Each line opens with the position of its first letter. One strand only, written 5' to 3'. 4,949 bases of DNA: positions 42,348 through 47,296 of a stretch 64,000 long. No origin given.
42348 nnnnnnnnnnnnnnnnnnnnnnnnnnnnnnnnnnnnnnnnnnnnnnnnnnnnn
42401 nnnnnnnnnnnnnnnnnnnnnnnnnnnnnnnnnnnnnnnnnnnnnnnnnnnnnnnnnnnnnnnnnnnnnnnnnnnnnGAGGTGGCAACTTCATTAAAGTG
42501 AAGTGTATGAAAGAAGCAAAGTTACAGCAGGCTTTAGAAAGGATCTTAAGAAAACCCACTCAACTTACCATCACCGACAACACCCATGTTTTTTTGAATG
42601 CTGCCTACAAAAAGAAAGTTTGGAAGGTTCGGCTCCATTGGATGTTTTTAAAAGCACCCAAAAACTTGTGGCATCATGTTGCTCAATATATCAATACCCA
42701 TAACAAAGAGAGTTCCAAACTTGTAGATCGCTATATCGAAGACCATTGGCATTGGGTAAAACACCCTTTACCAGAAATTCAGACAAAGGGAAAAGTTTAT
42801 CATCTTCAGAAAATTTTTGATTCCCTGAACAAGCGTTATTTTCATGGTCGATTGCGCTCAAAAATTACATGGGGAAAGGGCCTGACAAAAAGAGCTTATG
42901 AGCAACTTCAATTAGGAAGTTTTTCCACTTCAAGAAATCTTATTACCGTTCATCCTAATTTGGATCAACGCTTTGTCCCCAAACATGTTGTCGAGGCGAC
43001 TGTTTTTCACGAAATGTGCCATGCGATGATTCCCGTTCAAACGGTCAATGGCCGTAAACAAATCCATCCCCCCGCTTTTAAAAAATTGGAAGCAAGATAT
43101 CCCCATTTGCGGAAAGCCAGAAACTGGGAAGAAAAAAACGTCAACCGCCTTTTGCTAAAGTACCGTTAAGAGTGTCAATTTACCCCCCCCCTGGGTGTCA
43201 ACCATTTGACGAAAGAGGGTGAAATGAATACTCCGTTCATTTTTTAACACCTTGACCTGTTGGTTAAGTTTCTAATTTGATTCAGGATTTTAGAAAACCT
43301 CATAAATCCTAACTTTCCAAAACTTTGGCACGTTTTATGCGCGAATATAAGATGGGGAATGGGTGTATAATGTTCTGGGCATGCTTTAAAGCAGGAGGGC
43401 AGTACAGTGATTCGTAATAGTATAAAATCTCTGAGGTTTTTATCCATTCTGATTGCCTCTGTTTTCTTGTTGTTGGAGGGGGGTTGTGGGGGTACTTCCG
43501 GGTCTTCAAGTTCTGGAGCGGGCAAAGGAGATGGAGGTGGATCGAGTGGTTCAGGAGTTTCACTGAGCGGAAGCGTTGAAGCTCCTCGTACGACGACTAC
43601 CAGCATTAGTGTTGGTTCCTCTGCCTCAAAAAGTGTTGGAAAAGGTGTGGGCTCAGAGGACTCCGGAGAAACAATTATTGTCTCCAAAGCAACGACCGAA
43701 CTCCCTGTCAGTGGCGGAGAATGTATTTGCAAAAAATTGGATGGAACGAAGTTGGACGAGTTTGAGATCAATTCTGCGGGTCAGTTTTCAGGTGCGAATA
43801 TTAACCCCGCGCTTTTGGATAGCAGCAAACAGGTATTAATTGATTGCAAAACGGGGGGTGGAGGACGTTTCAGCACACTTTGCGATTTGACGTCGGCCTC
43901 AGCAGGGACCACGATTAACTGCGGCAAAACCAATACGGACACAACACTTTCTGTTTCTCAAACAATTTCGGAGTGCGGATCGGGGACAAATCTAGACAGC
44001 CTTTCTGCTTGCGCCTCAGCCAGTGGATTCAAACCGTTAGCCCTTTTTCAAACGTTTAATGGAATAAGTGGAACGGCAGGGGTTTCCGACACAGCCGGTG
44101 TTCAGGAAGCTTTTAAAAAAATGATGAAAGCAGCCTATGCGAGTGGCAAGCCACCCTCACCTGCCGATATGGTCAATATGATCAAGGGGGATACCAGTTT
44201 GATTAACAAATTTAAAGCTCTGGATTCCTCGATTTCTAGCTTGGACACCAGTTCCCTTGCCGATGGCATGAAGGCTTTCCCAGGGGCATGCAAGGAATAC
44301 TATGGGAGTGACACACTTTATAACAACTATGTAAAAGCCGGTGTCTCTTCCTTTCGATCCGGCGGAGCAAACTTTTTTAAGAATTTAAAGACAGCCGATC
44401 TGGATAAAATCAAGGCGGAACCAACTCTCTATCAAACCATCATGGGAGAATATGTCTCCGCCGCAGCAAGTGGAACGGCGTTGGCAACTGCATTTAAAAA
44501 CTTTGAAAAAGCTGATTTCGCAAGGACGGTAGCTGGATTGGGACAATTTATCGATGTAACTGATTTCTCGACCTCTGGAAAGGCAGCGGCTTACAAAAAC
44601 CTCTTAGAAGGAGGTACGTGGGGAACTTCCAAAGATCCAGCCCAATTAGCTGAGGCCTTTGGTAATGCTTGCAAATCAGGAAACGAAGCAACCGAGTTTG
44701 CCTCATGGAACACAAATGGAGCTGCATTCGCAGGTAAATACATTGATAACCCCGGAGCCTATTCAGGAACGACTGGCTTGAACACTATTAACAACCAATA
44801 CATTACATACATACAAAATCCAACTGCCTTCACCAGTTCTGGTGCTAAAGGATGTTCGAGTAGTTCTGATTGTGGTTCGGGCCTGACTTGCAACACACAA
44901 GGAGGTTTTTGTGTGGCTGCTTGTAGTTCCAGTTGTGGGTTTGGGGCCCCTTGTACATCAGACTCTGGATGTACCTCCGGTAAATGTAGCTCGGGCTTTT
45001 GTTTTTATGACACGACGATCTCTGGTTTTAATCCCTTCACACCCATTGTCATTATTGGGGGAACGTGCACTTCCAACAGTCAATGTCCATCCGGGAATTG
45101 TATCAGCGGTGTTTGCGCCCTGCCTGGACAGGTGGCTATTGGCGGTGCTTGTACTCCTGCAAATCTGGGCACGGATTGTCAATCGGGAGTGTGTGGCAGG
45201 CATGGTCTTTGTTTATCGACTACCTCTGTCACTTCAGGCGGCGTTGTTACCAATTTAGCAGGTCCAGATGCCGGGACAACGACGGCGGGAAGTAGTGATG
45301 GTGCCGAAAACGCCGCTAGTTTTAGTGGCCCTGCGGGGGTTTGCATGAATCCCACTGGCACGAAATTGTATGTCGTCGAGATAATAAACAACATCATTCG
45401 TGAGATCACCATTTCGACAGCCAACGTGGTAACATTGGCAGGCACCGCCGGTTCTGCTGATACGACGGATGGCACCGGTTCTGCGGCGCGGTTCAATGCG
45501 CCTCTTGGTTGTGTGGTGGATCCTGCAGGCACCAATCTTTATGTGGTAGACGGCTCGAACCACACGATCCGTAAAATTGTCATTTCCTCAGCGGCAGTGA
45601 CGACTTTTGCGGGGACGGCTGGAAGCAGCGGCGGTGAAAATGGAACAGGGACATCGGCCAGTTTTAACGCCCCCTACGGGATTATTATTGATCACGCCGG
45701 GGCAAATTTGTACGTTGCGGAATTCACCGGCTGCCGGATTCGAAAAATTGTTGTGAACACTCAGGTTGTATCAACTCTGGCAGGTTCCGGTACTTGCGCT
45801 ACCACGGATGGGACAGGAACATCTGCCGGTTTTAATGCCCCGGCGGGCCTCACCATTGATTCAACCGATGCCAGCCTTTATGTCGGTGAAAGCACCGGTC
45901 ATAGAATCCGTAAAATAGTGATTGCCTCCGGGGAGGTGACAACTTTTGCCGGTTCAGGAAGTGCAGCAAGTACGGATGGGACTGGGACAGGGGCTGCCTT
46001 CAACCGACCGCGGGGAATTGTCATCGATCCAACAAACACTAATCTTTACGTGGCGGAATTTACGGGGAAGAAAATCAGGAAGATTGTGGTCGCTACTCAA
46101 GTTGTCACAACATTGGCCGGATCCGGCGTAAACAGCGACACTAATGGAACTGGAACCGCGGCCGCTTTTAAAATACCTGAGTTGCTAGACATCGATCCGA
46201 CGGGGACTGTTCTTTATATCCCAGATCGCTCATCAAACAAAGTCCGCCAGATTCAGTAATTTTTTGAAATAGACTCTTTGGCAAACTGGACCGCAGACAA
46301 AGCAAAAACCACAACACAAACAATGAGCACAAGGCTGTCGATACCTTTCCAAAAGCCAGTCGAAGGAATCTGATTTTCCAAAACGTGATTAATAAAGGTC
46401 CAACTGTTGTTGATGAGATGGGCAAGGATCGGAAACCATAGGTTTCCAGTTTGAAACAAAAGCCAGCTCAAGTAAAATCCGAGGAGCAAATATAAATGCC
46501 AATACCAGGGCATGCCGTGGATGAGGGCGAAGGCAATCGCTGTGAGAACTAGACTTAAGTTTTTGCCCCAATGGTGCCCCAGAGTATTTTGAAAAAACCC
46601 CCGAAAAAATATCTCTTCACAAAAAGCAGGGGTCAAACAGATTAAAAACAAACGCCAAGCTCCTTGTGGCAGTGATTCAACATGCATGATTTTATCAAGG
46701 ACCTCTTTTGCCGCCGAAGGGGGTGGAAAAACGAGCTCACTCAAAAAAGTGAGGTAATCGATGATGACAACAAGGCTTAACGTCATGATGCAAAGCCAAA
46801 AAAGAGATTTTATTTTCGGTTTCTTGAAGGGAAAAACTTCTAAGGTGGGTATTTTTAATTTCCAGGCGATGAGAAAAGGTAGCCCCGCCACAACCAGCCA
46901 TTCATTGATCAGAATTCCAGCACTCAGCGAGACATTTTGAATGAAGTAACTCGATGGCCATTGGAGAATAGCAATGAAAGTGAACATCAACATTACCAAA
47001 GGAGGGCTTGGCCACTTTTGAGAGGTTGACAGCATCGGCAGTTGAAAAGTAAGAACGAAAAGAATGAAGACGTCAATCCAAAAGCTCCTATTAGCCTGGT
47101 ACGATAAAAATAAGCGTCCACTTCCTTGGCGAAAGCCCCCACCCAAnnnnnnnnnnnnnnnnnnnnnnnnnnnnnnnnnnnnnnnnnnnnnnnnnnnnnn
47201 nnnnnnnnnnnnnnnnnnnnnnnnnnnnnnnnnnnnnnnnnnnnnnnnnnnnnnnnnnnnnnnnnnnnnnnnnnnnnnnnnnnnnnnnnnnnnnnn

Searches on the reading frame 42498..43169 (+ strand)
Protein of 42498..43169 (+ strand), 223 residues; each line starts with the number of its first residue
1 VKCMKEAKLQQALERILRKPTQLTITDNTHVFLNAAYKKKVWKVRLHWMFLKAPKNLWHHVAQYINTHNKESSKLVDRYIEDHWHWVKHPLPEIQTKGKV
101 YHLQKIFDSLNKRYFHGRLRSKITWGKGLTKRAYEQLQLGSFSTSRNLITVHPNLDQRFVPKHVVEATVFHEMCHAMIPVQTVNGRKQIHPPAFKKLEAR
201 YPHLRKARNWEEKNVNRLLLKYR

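Call 83: search_protein_families(library=pfam, proteins=[window:42498-43169:+], max_evalue=0.001)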
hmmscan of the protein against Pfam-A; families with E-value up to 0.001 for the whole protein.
window:42498-43169:+ (223 aa): 1 family
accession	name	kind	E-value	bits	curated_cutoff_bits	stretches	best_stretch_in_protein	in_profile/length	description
PF10263.15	SprT-like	-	1.9e-09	37.8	25.6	1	103-200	1-94/108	SprT-like family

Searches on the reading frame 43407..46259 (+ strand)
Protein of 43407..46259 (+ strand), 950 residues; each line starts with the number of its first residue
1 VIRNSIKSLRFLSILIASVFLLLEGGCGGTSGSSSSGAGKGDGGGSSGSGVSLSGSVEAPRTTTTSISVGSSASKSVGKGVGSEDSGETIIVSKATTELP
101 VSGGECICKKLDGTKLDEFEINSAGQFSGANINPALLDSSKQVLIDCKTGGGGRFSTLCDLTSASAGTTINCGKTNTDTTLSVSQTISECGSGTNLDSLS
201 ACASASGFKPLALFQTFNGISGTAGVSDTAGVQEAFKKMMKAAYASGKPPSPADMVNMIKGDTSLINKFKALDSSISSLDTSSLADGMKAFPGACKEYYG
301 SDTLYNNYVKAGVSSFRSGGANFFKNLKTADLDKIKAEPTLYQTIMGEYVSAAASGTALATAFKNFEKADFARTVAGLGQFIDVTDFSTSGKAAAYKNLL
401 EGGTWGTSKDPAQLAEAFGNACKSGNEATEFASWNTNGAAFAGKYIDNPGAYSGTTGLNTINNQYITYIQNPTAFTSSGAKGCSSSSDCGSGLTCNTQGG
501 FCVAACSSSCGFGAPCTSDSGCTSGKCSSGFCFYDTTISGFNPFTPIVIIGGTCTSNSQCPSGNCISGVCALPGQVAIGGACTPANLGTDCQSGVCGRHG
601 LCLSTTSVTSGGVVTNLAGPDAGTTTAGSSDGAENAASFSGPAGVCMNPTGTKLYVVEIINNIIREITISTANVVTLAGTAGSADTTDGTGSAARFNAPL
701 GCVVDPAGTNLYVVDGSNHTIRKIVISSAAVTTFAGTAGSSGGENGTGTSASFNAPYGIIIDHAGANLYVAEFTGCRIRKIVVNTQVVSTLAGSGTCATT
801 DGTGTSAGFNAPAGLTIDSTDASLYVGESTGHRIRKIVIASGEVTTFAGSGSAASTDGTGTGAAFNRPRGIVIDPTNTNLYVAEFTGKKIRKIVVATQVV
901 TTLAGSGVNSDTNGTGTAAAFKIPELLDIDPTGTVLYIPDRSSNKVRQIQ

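Call 83: search_protein_families(library=pfam, proteins=[window:43407-46259:+], max_evalue=0.001)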
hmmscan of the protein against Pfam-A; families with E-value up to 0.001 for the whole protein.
window:43407-46259:+ (950 aa): 2 families
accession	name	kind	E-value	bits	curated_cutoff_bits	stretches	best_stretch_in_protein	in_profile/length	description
PF01731.26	Arylesterase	-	1.6e-12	47.9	21.3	0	807-834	51-78/86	Arylesterase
PF01436.27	NHL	-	4.3e-10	39.5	20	0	865-885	1-20/28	NHL repeat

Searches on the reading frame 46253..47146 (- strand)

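Call 83: search_protein_families(library=pfam, proteins=[window:46253-47146:-], max_evalue=0.001)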
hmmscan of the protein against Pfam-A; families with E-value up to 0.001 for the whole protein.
window:46253-47146:- (297 aa): 1 family
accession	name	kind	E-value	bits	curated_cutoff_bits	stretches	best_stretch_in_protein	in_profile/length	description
PF02517.21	Rce1-like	-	1.8e-19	70.2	22.4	1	163-248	5-92/93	Type II CAAX prenyl endopeptidase Rce1-like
